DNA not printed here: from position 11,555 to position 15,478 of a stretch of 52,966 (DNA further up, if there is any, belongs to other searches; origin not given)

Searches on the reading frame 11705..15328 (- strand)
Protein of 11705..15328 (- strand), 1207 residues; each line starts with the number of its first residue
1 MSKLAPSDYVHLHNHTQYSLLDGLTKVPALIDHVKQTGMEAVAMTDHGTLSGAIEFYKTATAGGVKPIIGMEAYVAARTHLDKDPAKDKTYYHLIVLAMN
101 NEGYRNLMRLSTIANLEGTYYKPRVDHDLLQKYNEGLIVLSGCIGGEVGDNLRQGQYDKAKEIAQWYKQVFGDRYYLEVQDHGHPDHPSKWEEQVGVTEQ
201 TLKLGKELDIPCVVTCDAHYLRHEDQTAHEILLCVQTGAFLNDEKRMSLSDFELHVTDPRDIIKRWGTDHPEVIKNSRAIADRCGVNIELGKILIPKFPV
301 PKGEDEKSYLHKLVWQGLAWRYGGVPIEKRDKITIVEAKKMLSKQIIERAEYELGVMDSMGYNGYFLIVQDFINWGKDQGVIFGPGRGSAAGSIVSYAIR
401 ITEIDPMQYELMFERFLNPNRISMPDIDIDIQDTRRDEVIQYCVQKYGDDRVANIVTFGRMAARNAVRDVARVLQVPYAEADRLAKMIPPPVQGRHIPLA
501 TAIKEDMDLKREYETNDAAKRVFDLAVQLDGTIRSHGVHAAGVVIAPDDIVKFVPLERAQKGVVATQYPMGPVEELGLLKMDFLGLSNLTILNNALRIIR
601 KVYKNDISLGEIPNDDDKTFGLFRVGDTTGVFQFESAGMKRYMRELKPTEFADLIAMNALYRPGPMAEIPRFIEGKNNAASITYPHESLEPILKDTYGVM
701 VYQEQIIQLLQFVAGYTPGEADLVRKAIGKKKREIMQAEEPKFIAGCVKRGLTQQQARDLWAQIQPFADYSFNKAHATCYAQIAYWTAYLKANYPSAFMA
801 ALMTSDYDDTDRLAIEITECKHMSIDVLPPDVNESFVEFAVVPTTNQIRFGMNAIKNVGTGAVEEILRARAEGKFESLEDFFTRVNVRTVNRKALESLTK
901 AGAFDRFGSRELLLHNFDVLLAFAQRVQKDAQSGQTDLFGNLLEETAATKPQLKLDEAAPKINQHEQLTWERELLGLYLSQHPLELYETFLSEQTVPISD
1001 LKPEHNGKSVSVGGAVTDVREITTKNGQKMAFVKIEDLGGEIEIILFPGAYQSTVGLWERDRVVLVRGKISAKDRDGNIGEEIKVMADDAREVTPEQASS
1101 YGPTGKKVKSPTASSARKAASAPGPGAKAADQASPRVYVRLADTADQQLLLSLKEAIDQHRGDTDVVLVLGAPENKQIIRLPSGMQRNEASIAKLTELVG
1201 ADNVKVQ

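Call 95: search_protein_families(library=pfam, proteins=[window:11705-15328:-], max_evalue=0.0001)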
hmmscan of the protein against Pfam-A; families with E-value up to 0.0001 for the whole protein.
window:11705-15328:- (1207 aa): 5 families
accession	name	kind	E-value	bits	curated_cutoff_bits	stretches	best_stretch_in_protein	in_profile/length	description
PF07733.18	DNA_pol3_alpha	-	3.5e-96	322.2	23.9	1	308-585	1-260/260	Bacterial DNA polymerase III alpha NTPase domain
PF17657.6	DNA_pol3_finger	-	4.4e-61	205.5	22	1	588-751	1-166/166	Bacterial DNA polymerase III alpha subunit finger domain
PF02811.25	PHP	-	1.4e-56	191.8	26.4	1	11-182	1-164/164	PHP domain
PF14579.12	HHH_6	-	2.7e-28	98.5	25.6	1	825-909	2-85/90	Helix-hairpin-helix motif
PF01336.31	tRNA_anti-codon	-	3e-11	43.5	27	1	1010-1091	1-73/75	OB-fold nucleic acid binding domain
